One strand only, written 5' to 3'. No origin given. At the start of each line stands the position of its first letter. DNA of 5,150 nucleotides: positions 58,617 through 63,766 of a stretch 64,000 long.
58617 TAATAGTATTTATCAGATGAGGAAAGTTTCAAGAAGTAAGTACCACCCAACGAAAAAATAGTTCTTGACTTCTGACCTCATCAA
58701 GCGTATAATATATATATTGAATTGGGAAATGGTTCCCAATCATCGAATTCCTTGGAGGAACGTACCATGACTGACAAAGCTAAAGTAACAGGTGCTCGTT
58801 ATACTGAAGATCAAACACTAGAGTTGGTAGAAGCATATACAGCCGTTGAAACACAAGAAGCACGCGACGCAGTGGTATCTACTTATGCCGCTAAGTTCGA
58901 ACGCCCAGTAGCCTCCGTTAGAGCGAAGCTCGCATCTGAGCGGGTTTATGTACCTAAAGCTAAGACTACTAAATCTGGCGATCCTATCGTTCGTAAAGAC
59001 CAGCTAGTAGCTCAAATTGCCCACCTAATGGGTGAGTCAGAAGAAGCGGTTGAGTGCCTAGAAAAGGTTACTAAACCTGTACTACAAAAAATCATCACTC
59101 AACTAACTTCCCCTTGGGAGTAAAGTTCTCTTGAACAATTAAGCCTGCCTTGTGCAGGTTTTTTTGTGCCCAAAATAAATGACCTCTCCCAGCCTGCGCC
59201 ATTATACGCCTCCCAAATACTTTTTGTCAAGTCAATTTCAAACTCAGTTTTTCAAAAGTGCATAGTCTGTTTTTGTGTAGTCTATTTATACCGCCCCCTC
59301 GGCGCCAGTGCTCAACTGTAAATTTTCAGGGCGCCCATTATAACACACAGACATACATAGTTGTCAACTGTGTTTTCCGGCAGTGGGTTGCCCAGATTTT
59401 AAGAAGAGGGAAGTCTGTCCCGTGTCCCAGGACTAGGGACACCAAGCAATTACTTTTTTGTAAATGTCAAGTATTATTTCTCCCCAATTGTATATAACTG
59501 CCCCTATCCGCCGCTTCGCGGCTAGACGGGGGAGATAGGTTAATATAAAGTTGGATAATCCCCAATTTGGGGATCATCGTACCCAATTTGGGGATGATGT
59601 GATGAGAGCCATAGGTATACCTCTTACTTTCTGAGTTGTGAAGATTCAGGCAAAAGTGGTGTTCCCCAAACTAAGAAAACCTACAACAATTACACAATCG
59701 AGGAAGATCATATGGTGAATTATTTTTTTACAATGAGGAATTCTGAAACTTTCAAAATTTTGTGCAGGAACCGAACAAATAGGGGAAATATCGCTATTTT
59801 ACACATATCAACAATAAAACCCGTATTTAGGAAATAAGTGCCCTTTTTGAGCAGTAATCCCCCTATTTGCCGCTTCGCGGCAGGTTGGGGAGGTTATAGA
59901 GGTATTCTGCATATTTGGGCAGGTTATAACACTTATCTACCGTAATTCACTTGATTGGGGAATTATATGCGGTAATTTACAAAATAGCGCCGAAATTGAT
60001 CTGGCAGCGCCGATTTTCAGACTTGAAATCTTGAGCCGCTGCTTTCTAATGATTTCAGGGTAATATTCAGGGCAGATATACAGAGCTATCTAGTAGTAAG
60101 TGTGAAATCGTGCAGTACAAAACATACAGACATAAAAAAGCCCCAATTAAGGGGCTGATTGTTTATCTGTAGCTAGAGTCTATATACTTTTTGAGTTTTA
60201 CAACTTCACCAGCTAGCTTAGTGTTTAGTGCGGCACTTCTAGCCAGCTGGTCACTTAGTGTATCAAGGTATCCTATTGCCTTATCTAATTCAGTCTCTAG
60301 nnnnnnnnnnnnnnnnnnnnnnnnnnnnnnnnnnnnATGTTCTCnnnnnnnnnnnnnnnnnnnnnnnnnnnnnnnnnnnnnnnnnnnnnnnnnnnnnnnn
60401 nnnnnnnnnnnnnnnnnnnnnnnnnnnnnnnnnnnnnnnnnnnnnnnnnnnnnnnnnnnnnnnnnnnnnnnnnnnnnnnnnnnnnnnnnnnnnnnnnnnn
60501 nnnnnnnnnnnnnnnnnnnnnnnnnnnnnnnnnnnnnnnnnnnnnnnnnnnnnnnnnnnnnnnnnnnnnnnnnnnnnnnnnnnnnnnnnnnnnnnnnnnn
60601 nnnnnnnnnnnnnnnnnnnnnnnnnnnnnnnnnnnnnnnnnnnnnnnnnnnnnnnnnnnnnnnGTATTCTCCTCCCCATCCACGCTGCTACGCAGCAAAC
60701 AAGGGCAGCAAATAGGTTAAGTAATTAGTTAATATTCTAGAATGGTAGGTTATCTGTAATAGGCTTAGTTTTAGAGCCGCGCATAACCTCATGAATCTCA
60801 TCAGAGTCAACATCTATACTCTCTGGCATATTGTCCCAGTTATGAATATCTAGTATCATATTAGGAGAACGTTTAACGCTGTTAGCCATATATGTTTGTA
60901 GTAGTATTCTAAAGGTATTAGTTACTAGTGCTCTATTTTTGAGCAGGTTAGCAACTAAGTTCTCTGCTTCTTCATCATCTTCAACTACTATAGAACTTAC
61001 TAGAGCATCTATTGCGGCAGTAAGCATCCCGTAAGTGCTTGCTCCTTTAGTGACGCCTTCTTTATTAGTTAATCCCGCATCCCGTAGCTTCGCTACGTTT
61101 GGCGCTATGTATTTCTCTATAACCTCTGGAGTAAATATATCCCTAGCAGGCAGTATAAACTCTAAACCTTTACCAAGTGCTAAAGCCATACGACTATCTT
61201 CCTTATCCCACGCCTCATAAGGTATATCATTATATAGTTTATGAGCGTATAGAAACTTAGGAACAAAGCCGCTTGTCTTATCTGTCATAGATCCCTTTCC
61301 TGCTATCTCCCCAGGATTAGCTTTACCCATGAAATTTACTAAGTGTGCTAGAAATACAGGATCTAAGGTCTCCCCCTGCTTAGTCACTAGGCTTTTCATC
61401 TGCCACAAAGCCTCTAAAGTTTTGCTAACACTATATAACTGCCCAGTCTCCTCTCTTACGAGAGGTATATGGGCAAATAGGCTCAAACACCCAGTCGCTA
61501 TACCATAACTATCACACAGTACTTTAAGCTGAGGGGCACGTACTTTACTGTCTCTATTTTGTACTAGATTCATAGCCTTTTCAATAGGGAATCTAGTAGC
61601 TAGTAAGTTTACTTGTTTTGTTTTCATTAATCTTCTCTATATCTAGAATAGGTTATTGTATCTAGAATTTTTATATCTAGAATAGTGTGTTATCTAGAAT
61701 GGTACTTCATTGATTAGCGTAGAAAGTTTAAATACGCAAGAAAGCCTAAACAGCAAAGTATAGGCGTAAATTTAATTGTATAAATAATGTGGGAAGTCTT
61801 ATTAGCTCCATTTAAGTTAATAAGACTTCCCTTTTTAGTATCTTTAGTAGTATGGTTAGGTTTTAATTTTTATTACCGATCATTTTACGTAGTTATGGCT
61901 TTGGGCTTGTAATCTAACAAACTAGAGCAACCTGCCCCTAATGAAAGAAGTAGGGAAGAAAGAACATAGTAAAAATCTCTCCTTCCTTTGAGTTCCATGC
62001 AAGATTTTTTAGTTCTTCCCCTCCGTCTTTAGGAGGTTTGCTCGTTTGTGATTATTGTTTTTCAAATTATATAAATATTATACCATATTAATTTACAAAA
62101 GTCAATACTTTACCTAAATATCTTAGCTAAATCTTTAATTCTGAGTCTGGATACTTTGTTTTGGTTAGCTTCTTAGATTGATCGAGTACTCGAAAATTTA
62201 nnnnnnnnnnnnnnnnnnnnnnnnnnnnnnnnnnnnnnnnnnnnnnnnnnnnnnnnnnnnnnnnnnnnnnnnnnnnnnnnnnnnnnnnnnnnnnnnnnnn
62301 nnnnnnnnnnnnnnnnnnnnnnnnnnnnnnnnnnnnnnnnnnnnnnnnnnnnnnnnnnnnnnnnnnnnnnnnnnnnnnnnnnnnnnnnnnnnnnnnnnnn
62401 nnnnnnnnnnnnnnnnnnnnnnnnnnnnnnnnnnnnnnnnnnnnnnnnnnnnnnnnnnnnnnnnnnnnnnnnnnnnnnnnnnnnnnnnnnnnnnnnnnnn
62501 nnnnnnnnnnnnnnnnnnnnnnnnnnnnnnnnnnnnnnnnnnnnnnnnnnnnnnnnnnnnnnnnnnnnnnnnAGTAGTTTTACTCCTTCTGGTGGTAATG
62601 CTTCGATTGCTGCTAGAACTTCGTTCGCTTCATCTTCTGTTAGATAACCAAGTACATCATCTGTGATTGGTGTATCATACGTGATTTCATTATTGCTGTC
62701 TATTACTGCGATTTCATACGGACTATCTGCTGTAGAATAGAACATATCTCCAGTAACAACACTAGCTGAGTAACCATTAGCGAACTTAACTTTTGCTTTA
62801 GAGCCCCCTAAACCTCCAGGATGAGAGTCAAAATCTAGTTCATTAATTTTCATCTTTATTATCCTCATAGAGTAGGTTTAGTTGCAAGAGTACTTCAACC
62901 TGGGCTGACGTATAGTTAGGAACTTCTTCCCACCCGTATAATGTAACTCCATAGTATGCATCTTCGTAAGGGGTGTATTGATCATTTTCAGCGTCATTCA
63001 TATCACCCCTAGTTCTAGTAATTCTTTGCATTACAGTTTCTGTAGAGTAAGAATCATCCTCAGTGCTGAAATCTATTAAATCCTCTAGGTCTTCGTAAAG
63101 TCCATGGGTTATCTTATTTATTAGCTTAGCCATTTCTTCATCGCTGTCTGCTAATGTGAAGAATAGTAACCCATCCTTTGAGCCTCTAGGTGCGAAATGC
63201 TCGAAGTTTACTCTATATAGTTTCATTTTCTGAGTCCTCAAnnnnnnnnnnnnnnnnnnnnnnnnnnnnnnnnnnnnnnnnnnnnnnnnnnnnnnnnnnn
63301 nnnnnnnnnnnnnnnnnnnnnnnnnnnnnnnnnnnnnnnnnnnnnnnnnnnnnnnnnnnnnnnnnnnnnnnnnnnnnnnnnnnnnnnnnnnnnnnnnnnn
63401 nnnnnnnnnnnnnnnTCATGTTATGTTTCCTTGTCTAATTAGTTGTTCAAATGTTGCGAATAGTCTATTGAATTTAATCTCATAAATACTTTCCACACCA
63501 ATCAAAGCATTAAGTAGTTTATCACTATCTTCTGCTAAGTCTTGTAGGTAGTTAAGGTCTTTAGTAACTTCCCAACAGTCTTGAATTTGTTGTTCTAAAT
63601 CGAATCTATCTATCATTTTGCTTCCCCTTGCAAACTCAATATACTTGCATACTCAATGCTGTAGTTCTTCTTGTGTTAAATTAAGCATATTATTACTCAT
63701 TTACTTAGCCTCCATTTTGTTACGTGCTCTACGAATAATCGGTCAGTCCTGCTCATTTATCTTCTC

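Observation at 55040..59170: System-level view: a repeat-armoured pre-early-like locus that may be an injection-stop or takeover control region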

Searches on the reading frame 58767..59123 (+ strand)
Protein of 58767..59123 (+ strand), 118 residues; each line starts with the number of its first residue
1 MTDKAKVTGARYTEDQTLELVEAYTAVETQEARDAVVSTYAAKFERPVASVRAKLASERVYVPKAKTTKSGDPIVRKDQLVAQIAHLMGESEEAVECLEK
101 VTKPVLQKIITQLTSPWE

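Call 10: search_protein_families(library=pfam, proteins=[window:58767-59123:+], max_evalue=0.01)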
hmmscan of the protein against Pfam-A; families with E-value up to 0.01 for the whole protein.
window:58767-59123:+ (118 aa): 0 families

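Call 11: search_protein_families(library=phrogs, proteins=[window:58767-59123:+], max_evalue=0.01)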
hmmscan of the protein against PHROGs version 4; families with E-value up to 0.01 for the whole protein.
window:58767-59123:+ (118 aa): 1 family
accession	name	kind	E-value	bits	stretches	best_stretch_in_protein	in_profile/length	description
phrog_1725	-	DNA, RNA and nucleotide metabolism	3.3e-08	35.1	1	11-113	6-123/129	DNA binding protein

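Call 13: search_dna_similar(query=window:58767-59123:+, collection=phages, mode=protein, max_rows=25)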
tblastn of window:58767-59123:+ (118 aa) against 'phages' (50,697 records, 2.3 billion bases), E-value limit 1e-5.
No match.

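Call 55: find_related_loci(query=window:58767-59123:+, collection=viral_contigs, flank=10000)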
Query window:58767-59123:+ (118 aa) in viral_contigs; peptide patterns used: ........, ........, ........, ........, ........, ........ (x = any residue, [..] = any of these).
17 stretches matched a pattern, but none encodes a relative of the query by tblastn (E <= 1e-3).

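Call 57: find_homologous_proteins(query=window:58767-59123:+, max_evalue=0.001)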
Query window:58767-59123:+ (118 aa): 10 proteins with E <= 0.001 among 14 candidates.
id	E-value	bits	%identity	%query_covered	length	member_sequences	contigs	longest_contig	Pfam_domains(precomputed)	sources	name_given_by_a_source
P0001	1.5e-66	239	100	100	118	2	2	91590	PF26822.1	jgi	jgi:NTP pyrophosphatase (non-canonical NTP hydrolase)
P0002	5.4e-53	196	87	97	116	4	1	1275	PF26822.1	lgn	-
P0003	6.9e-42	160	73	97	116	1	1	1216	PF26822.1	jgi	-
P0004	9.5e-42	160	69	100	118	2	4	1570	PF26822.1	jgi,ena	-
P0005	3.7e-39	151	66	100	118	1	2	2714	PF26822.1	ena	-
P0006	3.2e-38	148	68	97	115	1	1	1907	PF26822.1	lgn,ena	-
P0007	2.9e-37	145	67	97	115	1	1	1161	PF26822.1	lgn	-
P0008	9.2e-30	121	59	97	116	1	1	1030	PF26822.1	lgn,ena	-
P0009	1.1e-12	66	43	84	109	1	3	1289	PF26822.1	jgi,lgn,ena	-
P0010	2.5e-10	59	41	87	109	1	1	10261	PF26822.1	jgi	jgi:hypothetical protein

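Call 58: find_encoding_contigs(protein=P0001, flank=10000, max_places=6)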
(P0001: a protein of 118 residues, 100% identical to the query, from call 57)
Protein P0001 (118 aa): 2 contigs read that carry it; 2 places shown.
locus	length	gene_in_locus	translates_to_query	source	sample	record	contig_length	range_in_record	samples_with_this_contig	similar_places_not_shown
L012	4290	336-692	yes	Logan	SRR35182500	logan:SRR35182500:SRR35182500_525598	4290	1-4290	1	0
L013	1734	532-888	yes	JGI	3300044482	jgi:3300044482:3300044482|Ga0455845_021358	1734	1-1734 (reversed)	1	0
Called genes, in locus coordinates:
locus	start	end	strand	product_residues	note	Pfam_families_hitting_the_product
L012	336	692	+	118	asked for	PF26822:Phage_T5_A2 (weak)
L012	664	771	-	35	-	-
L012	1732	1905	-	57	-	-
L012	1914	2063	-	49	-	-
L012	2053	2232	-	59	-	-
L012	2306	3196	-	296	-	-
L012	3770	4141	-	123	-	-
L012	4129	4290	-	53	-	?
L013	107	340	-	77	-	-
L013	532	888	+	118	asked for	PF26822:Phage_T5_A2 (weak)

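Call 59: find_encoding_contigs(protein=P0010, flank=10000, max_places=4)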
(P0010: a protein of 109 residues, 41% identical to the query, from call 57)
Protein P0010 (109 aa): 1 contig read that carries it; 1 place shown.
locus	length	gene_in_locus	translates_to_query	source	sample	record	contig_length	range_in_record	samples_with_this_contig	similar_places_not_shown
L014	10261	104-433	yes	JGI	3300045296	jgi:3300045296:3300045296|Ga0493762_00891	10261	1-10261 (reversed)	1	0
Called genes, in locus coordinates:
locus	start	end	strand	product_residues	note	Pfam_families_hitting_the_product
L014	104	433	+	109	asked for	PF26822:Phage_T5_A2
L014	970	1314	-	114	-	-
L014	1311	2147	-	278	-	-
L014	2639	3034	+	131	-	-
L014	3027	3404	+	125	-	-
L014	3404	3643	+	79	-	-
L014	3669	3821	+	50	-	-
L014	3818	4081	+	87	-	-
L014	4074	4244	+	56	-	-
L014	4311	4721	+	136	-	-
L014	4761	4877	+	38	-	-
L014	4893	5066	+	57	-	-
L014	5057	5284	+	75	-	-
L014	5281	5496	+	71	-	-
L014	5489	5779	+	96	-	-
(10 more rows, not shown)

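Call 81: search_protein_families(library=pfam, proteins=[window:58767-59123:+], max_evalue=5)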
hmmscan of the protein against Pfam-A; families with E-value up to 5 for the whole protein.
window:58767-59123:+ (118 aa): 3 families
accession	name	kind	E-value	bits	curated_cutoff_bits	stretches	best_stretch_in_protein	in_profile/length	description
PF13181.12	TPR_8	-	0.019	15.5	25.7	1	81-103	7-29/34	Tetratricopeptide repeat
PF23804.1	DUF7179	-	0.072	13.6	27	1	75-114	11-49/90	Family of unknown function (DUF7179)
PF00515.34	TPR_1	-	0.22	11.8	27.8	1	82-101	8-27/34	Tetratricopeptide repeat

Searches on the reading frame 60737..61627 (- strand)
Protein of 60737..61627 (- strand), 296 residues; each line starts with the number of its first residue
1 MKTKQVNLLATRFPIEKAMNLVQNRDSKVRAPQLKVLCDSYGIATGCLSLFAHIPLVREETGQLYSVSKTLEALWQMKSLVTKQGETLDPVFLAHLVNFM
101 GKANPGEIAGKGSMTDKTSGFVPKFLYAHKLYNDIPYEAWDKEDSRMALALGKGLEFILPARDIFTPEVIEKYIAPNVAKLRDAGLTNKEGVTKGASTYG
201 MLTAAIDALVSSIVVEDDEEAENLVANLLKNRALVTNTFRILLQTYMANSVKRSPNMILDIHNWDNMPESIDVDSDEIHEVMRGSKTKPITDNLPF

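Call 10: search_protein_families(library=pfam, proteins=[window:60737-61627:-], max_evalue=0.01)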
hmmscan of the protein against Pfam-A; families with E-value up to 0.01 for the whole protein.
window:60737-61627:- (296 aa): 0 families

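Call 11: search_protein_families(library=phrogs, proteins=[window:60737-61627:-], max_evalue=0.01)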
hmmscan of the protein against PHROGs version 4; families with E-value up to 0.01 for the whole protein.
window:60737-61627:- (296 aa): 0 families

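Call 29: find_encoding_contigs(protein=window:60737-61627:-, flank=10000, max_places=6)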
Protein window:60737-61627:- (296 aa): 1 contig read that carries it; 1 place shown.
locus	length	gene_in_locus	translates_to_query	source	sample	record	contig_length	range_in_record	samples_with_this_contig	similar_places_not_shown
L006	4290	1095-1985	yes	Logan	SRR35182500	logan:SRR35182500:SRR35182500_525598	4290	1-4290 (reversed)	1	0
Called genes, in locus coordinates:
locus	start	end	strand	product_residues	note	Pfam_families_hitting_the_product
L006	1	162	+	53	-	?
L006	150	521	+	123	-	-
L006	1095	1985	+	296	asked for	-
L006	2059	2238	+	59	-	-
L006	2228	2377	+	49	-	-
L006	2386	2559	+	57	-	-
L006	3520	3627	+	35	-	-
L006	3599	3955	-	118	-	PF26822:Phage_T5_A2 (weak)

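Call 56: find_related_loci(query=window:60737-61627:-, collection=viral_contigs, flank=10000)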
Query window:60737-61627:- (296 aa) in viral_contigs; peptide patterns used: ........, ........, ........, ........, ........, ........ (x = any residue, [..] = any of these).
18 stretches matched a pattern, but none encodes a relative of the query by tblastn (E <= 1e-3).

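Call 81: search_protein_families(library=pfam, proteins=[window:60737-61627:-], max_evalue=5)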
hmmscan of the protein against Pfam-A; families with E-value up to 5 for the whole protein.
window:60737-61627:- (296 aa): 0 families

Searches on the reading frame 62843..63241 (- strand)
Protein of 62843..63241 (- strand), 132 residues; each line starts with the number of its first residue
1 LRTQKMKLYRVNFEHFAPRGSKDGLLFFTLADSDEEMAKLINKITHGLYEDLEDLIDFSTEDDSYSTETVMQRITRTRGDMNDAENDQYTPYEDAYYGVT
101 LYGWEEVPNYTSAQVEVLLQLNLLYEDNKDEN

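Call 26: find_encoding_contigs(protein=window:62843-63241:-, flank=10000, max_places=6)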
Protein window:62843-63241:- (132 aa): no gene with exactly this product is on record in the collection.

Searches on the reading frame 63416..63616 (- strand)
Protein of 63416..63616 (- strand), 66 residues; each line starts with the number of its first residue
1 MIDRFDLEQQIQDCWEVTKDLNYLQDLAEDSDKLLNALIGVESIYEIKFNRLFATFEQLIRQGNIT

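Call 53: find_encoding_contigs(protein=window:63416-63616:-, flank=10000, max_places=6)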
Protein window:63416-63616:- (66 aa): 1 contig read that carries it; 1 place shown.
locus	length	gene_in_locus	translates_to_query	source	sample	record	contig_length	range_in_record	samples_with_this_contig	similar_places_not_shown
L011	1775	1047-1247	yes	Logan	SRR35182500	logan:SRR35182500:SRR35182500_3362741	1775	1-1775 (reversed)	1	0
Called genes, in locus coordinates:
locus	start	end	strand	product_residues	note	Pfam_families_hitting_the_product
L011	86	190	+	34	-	-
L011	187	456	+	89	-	-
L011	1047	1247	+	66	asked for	-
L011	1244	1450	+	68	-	-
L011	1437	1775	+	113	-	?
